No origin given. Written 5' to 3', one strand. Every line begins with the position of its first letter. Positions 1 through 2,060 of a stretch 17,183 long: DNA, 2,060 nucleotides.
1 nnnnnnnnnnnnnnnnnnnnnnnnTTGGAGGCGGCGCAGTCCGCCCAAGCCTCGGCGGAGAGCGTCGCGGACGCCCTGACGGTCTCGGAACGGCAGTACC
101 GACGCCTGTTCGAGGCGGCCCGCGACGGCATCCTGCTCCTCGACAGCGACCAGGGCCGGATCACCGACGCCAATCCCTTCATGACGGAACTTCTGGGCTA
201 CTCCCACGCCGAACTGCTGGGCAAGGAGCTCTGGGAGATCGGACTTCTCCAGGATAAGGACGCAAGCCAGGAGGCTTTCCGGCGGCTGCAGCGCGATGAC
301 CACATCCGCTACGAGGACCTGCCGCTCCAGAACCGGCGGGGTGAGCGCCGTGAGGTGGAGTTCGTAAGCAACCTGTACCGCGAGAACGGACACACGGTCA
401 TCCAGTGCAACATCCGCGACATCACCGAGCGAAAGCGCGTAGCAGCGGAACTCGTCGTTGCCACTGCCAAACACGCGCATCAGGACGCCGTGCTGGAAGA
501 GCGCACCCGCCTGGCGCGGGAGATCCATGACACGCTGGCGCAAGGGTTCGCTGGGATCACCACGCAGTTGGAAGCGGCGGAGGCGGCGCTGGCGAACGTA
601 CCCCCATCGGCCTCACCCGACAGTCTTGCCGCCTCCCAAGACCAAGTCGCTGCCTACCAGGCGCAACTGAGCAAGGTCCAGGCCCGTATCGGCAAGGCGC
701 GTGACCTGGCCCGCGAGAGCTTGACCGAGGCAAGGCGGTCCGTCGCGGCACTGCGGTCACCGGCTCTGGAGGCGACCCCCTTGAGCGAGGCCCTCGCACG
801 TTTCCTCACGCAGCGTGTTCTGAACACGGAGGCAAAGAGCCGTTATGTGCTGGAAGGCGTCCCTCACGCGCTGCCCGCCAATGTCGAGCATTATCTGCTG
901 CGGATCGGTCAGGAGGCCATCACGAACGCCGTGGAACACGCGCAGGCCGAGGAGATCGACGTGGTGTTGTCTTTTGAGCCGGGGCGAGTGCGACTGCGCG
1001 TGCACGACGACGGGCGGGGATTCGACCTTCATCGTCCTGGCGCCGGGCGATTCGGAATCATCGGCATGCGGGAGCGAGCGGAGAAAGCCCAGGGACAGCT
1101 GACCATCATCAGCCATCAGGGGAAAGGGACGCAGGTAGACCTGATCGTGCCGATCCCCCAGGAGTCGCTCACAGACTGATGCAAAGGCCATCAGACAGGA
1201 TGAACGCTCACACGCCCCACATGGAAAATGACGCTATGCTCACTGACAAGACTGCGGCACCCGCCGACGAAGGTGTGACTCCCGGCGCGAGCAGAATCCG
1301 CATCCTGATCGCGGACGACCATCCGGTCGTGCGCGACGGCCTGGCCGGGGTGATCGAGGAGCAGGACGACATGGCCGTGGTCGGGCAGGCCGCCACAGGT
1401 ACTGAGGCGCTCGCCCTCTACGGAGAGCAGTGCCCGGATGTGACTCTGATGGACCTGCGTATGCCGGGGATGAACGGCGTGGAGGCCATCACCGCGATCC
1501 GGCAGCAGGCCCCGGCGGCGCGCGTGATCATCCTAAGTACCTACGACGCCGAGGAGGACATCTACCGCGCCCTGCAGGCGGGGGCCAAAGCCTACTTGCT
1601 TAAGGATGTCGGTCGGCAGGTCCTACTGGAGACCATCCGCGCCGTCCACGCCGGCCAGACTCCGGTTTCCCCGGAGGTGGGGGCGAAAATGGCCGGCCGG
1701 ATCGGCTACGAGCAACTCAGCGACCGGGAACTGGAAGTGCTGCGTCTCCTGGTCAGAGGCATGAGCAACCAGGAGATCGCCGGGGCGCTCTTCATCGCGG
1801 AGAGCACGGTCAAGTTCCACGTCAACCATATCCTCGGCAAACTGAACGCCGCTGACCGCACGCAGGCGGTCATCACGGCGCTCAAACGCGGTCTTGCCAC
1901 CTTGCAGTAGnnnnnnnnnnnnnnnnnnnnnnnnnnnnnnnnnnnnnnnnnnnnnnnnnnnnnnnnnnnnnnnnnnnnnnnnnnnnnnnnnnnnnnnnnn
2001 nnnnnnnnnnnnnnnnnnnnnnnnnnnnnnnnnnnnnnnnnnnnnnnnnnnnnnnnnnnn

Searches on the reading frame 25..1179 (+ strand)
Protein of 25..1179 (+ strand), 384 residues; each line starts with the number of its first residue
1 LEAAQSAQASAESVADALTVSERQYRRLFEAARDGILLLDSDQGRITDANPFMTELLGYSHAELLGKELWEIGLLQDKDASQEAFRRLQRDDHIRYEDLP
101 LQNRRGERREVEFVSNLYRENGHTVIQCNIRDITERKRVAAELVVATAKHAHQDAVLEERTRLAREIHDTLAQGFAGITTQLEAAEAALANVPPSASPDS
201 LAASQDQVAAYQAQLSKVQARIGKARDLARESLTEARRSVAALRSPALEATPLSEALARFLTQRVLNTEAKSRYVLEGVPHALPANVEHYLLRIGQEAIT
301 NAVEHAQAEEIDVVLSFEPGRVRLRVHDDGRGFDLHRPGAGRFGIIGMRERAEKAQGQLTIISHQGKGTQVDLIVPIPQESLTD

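Call 7: search_protein_families(library=pfam, proteins=[window:25-1179:+])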
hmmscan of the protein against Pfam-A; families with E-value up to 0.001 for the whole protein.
window:25-1179:+ (384 aa): 7 families
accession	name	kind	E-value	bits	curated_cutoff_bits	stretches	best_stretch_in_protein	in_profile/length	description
PF07730.19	HisKA_3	-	4.4e-12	46.8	24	1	159-208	1-49/68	Histidine kinase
PF02518.31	HATPase_c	-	5.5e-12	46.6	26.4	1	289-378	4-110/111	Histidine kinase-, DNA gyrase B-, and HSP90-like ATPase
PF13188.13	PAS_8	-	6.8e-12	45.3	21.8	1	24-77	2-54/65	PAS domain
PF13426.13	PAS_9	-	4.3e-11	43.4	27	1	34-135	2-103/103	PAS domain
PF00989.32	PAS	-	3.3e-10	40.4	22.6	1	24-133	2-113/113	PAS fold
PF08448.16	PAS_4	-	1.2e-07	32.4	23.1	1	29-138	1-110/110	PAS fold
PF13581.12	HATPase_c_2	-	2.7e-06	27.9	27.4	1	296-337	37-83/127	Histidine kinase-like ATPase domain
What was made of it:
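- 25..1179 (+): PAS + HisKA_3 + HATPase_c sensor histidine kinase (presumed upstream sensor of the regulon). Pfam (call 7).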

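Call 48: search_protein_families(library=ncbifam, proteins=[window:25-1179:+], max_evalue=0.01)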
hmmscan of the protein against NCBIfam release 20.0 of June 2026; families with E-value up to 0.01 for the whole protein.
window:25-1179:+ (384 aa): 23 families
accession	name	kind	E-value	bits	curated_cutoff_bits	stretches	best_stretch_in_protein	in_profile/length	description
NF008184.0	PRK10935.1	equivalog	1.5e-28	99.8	553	1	146-379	350-561/565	nitrate/nitrite two-component system sensor histidine kinase NarQ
NF052531.1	Strep_LiaS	equivalog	2.3e-25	89.6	450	1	150-377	123-327/328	envelope stress sensor histidine kinase LiaS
TIGR00229.1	sensory_box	domain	2.7e-23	82.5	22.9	1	21-143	3-126/126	PAS domain S-box protein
NF052443.1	SensHisKinMctS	equivalog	2.7e-23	82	700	1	152-377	243-448/457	two-component system sensor histidine kinase MctS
NF047786.1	his_kin_MadS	equivalog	9.3e-21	74.4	500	1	147-333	217-380/434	MadS family sensor histidine kinase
NF008649.0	PRK11644.1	equivalog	2.1e-20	72.9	408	1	236-376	357-495/499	signal transduction histidine-protein kinase/phosphatase UhpB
NF007896.0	PRK10600.1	equivalog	2.2e-20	72.9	578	1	148-374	379-582/598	nitrate/nitrite two-component system sensor histidine kinase NarX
TIGR02040.1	PpsR-CrtJ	equivalog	4e-10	39.3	275.4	1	7-157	117-266/442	transcriptional regulator PpsR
NF047874.1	MASE3_PAS_HK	subfamily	4.2e-10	39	560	1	8-141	250-383/655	MASE3 domain-containing sensor histidine kinase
NF047322.1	HK_morpho_MacS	equivalog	1.6e-09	37.5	300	1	146-376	169-367/367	MacS family sensor histidine kinase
NF052573.1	HisKinEspAMyxo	equivalog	1.2e-08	33.4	1400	1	26-333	257-553/755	serine histidine kinase EspA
NF008468.0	PRK11360.1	equivalog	2.4e-07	29.5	646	1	13-143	258-387/616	two-component system sensor histidine kinase AtoS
NF046044.1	PnpS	equivalog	2.7e-06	26.7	400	1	7-139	39-166/390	two-component system histidine kinase PnpS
TIGR02966.1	phoR_proteo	equivalog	4.5e-06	25.9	334.2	0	289-334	228-274/333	phosphate regulon sensor histidine kinase PhoR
NF053781.1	cdiGMPphdstlr2612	equivalog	6.5e-05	20.7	1600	1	17-173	709-864/1268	Tlr1612 family c-di-GMP phosphodiesterase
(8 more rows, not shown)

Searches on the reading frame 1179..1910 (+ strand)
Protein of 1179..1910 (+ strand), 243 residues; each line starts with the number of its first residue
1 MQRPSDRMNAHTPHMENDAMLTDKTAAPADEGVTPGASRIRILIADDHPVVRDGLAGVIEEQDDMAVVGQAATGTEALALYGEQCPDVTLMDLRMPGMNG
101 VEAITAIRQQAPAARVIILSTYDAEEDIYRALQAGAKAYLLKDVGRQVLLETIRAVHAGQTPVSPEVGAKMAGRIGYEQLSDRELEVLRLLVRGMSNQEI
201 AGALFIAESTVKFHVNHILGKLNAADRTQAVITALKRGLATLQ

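Call 7: search_protein_families(library=pfam, proteins=[window:1179-1910:+])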
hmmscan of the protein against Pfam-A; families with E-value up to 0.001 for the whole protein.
window:1179-1910:+ (243 aa): 3 families
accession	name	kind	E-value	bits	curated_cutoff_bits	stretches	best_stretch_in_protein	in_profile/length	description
PF00072.30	Response_reg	-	5.8e-30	104.2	30.2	1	42-154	1-111/111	Response regulator receiver domain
PF00196.25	GerE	-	1.6e-21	76.1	23.5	1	179-234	2-57/57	Bacterial regulatory proteins, luxR family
PF08281.18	Sigma70_r4_2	-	0.00015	21.8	25.7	1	178-221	9-53/54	Sigma-70, region 4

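Call 47: search_solved_structures(query=window:1179-1910:+, max_evalue=1e-10)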
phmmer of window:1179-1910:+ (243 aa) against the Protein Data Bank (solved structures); distinct sequences matched with E-value up to 1e-10: 53.
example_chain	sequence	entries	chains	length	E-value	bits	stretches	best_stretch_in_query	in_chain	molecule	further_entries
7ve6_A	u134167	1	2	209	1.5e-46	161.9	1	40-239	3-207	Response regulator protein VraR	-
4gvp_A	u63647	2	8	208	1.9e-46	161.6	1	40-239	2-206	Response regulator protein vraR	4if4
5hev_A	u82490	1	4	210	5.1e-42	147.1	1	40-240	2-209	Response regulator protein VraR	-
4yn8_A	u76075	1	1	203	3.7e-39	137.8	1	39-236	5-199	Response regulator ChrA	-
1a04_A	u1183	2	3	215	2.2e-37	132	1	41-232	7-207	NITRATE/NITRITE RESPONSE REGULATOR PROTEIN NARL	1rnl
4zmr_A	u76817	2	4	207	4.7e-33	117.8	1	32-237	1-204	Response regulator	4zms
4hye_A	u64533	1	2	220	1.3e-32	116.3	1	32-237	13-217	Response regulator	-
3c3w_A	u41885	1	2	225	1.7e-31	112.7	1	40-235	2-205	TWO COMPONENT TRANSCRIPTIONAL REGULATORY PROTEIN DEVR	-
4ldz_A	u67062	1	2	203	2.9e-31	112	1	37-238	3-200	Transcriptional regulatory protein DesR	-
3cz5_A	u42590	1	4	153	1.6e-26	96.5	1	38-172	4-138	Two-component response regulator, LuxR family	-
3eul_A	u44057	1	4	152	3.5e-25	92.1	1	35-175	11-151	POSSIBLE NITRATE/NITRITE RESPONSE TRANSCRIPTIONAL REGULATORY PROTEIN NARL (DNA-binding res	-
9xzo_A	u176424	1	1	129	5e-21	78.5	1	41-156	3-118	De novo protein M1X0B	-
4le0_A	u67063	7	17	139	6.4e-21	78.1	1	37-167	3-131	Transcriptional regulatory protein DesR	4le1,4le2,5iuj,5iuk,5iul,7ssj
7ssi_C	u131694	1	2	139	1.2e-20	77.2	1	37-167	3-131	Transcriptional regulatory protein DesR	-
4e7o_A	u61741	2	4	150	3.5e-19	72.4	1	31-167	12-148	Response regulator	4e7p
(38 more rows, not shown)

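Call 48: search_protein_families(library=ncbifam, proteins=[window:1179-1910:+], max_evalue=0.01)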
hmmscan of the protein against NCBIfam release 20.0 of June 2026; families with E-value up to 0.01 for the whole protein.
window:1179-1910:+ (243 aa): 116 families (the best 25 are shown)
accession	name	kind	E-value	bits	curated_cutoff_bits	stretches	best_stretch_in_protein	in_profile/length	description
NF047785.1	respo_reg_MadR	equivalog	1.1e-49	168.7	300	1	40-239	1-208/209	MadR family response regulator transcription factor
NF007935.0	PRK10651.1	equivalog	8.1e-49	165.7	250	1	39-234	6-210/216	two-component system response regulator NarL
NF052445.1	RespRegMctR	equivalog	4.1e-46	157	300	1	40-238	2-203/205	two-component system response regulator MctR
NF007708.0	PRK10403.1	equivalog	3.5e-44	150.8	343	1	37-236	4-210/215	nitrate/nitrite response regulator protein NarP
NF011896.0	PRK15369.1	equivalog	3.2e-35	121.7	242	1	39-235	3-205/211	two component system response regulator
NF007018.1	PRK09483.1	equivalog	7.5e-33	114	280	1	40-239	2-208/217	UvrY/SirA/GacA family response regulator transcription factor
NF007685.0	PRK10360.1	equivalog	5e-25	88.5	258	1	40-226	2-184/196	response regulator transcription factor UhpA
NF041367.1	CheY_Halo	equivalog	3.8e-22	78.8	200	1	42-156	1-113/114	chemotaxis protein CheY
NF001965.0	PRK00742.1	subfamily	4.5e-22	78.7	293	1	39-144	3-109/357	chemotaxis-specific protein-glutamate methyltransferase CheB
NF041830.1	RR_TF_ErdR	exception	6.3e-21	75.1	390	1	41-232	3-203/213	response regulator transcription factor ErdR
NF006900.1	PRK09390.1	equivalog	1.5e-20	73.6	255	1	41-236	6-199/203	response regulator FixJ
NF009206.0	PRK12555.1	subfamily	1.9e-20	73.1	342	1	40-137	1-99/340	chemotaxis-specific protein-glutamate methyltransferase CheB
NF007403.0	PRK09935.1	equivalog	3.2e-20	72.6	271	1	42-224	6-194/210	fimbria biosynthesis transcriptional regulator FimZ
NF007419.0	PRK09958.1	equivalog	4.6e-20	72.1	251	1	43-224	4-188/204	acid-sensing system DNA-binding response regulator EvgA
TIGR02875.1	spore_0_A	equivalog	2.5e-19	69.5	200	1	39-161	2-126/262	sporulation transcription factor Spo0A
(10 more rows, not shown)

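Call 65: find_homologous_proteins(query=window:1179-1910:+, max_evalue=1e-50)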
Query window:1179-1910:+ (243 aa): 6068 proteins with E <= 1e-50 among 8000 candidates; the best 120 are listed.
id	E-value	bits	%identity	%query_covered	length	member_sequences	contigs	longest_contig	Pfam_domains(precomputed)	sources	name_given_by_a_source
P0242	9.4e-136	468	100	92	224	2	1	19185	PF00196.26,PF00072.31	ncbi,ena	-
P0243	2.5e-110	385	88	85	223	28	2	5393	PF00196.26,PF00072.31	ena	-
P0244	4.6e-110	384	87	85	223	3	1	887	PF00196.26,PF00072.31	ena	-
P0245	1.9e-109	382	79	97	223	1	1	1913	PF00196.26,PF00072.31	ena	-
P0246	3.7e-107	375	87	85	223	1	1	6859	PF00196.26,PF00072.31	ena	-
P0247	3.8e-107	375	78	97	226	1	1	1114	PF00196.26,PF08281.19,PF00072.31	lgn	-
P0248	4.4e-107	375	86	85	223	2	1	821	PF00196.26,PF00072.31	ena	-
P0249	7.2e-107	374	82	92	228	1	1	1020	PF00196.26,PF08281.19,PF00072.31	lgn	-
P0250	7.5e-107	374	78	97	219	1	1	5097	PF00196.26,PF00072.31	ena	-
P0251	6.3e-106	371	86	84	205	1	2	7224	PF00196.26,PF08281.19,PF00072.31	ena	-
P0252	8.1e-106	370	78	97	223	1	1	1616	PF00196.26,PF00072.31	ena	-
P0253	1.2e-105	370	77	97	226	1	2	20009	PF00196.26,PF08281.19,PF00072.31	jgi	jgi:two-component system NarL family response regulator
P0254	3.4e-105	368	76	97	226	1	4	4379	PF00196.26,PF08281.19,PF00072.31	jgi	jgi:two-component system NarL family response regulator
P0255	3.6e-105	368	80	92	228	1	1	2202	PF00196.26,PF08281.19,PF00072.31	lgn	-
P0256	5.7e-105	368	77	97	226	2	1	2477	PF00196.26,PF00072.31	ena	-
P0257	8.3e-104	364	85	84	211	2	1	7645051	PF00196.26,PF00072.31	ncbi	ncbi:response regulator [Capsulimonas corticalis]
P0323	1.1e-76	275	65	84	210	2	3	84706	PF00196.26,PF00072.31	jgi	jgi:DNA-binding NarL/FixJ family response regulator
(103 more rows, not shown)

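Call 66: find_encoding_contigs(protein=P0257, flank=10000, max_places=3)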
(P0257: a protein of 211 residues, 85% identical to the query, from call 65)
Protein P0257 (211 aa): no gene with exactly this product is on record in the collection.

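Call 67: list_cluster_members(proteins=[P0257, P0243, P0246])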
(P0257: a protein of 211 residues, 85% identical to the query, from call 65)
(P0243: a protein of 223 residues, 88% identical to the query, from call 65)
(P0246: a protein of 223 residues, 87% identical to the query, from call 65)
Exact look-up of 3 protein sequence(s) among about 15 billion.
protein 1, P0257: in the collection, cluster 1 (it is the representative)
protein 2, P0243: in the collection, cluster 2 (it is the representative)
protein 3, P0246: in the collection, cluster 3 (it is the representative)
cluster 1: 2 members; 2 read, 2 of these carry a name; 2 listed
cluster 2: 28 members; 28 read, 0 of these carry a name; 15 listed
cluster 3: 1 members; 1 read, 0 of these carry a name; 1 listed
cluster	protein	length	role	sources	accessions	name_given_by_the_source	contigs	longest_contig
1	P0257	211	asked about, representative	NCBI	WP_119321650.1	response regulator [Capsulimonas corticalis]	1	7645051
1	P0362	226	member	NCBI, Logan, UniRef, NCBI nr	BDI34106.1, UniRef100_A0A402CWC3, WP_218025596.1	DNA-binding response regulator [Capsulimonas corticalis] | DNA-binding response regulator n=2 Tax=Capsulimonas corticalis TaxID=2219043 ... | response regulator transcription factor [Capsulimonas corticalis]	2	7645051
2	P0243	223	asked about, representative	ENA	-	-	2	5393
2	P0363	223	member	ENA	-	-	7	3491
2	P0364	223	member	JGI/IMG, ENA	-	-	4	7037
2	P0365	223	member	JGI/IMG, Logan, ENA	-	-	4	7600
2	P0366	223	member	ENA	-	-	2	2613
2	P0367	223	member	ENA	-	-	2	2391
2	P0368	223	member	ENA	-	-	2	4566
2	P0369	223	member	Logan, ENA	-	-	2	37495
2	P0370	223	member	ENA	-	-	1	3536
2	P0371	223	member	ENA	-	-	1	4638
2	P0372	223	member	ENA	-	-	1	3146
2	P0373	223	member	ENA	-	-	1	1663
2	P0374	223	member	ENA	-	-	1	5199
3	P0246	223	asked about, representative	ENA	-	-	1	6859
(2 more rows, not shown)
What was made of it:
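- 1179..1910 (+): NarL/LiaR-type response regulator (Response_reg + GerE), probably starting at 1236. Presumed activator acting on the module. 85% identical to the C. corticalis regulator (calls 65, 67).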

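Call 68: find_encoding_contigs(protein=P0362, flank=10000, max_places=3)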
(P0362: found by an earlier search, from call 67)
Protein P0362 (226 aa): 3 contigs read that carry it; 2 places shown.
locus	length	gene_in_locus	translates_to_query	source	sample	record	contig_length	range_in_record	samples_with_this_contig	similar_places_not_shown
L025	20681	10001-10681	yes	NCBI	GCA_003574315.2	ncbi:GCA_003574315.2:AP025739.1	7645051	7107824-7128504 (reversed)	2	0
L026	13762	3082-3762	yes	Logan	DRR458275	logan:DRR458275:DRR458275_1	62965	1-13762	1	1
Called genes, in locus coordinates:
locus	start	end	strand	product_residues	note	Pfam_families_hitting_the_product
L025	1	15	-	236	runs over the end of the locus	PF15890:Peptidase_Mx1 (weak)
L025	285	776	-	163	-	-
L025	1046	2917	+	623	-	PF05257:CHAP, PF17957:Big_7, PF19077:Big_13 (faint), PF01839:FG-GAP (faint), PF17957:Big_7 (weak), PF12256:TcdB_toxin_midN (faint), PF16743:PliI (faint), PF13517:FG-GAP_3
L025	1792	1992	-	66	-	-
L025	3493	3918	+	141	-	-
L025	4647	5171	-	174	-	-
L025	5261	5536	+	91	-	-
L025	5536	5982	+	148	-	PF01850:PIN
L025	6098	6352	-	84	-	-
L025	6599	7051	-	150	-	-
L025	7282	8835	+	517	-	PF08448:PAS_4, PF00989:PAS, PF13188:PAS_8, PF13426:PAS_9, PF07228:SpoIIE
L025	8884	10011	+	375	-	PF00989:PAS, PF13188:PAS_8, PF08448:PAS_4 (weak), PF13426:PAS_9, PF07730:HisKA_3, PF02518:HATPase_c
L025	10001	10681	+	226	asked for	PF00072:Response_reg, PF00196:GerE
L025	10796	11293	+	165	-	PF13462:Thioredoxin_4, PF01323:DSBA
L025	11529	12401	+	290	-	PF05239:PRC (faint)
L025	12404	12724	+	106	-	-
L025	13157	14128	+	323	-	PF01145:Band_7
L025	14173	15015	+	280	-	PF05239:PRC (weak)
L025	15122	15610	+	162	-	PF11181:YflT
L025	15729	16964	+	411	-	PF00989:PAS, PF13188:PAS_8, PF13426:PAS_9, PF07228:SpoIIE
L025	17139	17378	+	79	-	-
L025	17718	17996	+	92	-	-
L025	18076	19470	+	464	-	PF00083:Sugar_tr, PF07690:MFS_1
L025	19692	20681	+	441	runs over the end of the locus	PF00872:Transposase_mut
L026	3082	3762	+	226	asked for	PF00072:Response_reg, PF00196:GerE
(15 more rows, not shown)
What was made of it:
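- Tried and rejected: The longer C. corticalis isoform did work (call 68).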

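Call 70: find_encoding_contigs(protein=P0323, flank=10000, max_places=3)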
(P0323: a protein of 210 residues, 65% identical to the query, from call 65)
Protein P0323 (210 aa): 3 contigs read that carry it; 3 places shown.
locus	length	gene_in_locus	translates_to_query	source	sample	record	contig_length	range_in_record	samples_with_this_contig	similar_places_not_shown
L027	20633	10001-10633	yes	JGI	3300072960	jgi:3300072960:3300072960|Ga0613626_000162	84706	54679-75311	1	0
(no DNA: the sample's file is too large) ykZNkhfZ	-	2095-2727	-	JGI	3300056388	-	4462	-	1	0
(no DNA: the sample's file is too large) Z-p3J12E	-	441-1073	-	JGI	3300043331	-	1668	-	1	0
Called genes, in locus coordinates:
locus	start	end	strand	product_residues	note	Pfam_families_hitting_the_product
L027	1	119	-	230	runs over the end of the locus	-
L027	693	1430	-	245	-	PF00440:TetR_N, PF17932:TetR_C_24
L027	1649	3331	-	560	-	PF07969:Amidohydro_3, PF01979:Amidohydro_1 (weak)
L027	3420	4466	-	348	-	PF01522:Polysacc_deac_1, PF22537:WbmS-like (weak)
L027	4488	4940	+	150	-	PF07681:DoxX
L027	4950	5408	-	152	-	PF00903:Glyoxalase, PF18029:Glyoxalase_6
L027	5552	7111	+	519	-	PF02776:TPP_enzyme_N, PF02775:TPP_enzyme_C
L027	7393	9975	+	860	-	PF08448:PAS_4, PF00989:PAS, PF08447:PAS_3, PF08448:PAS_4, PF13426:PAS_9, PF01590:GAF, PF13185:GAF_2, PF13492:GAF_3, +6 more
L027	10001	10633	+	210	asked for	PF00072:Response_reg, PF00196:GerE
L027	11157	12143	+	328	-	PF01370:Epimerase, PF16363:GDP_Man_Dehyd (faint)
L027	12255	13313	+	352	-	-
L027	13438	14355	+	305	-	PF20628:Dyp_perox_C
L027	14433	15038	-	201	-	PF02777:Sod_Fe_C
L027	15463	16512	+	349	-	PF10077:DUF2314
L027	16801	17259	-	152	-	PF00903:Glyoxalase, PF13468:Glyoxalase_3 (weak), PF13669:Glyoxalase_4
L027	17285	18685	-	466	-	PF01425:Amidase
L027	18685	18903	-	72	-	-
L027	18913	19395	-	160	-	PF13577:SnoaL_4, PF12680:SnoaL_2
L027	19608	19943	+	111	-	-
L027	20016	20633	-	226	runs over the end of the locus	PF01209:Ubie_methyltran, PF13489:Methyltransf_23, PF13847:Methyltransf_31, PF08241:Methyltransf_11, PF08242:Methyltransf_12, PF13649:Methyltransf_25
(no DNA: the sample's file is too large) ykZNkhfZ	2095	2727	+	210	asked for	PF00072:Response_reg, PF00196:GerE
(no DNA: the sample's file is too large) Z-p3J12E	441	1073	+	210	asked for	PF00072:Response_reg, PF00196:GerE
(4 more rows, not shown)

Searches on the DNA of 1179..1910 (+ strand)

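Call 89: search_rna_families(sources=[L025, L016, L009, L011], threshold=gathering)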
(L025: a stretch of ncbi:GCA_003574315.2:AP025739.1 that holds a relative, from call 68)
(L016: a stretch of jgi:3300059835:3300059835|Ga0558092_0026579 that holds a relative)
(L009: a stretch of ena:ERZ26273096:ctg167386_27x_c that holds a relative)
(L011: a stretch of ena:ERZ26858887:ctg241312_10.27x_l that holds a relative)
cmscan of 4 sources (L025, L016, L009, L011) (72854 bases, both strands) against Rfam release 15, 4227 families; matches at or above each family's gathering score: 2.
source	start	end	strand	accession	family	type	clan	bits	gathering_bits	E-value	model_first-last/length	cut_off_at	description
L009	7422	7495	-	RF00005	tRNA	Gene; tRNA;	CL00001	63.1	29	2.9e-11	1-71/71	no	tRNA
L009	7549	7619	-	RF00005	tRNA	Gene; tRNA;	CL00001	62.8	29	3.5e-11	1-71/71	no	tRNA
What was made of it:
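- On Known structured RNA (riboswitch, leader or sRNA in Rfam): No hits except two tRNAs in L009, L011, L016 and L025 at gathering score (call 89).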
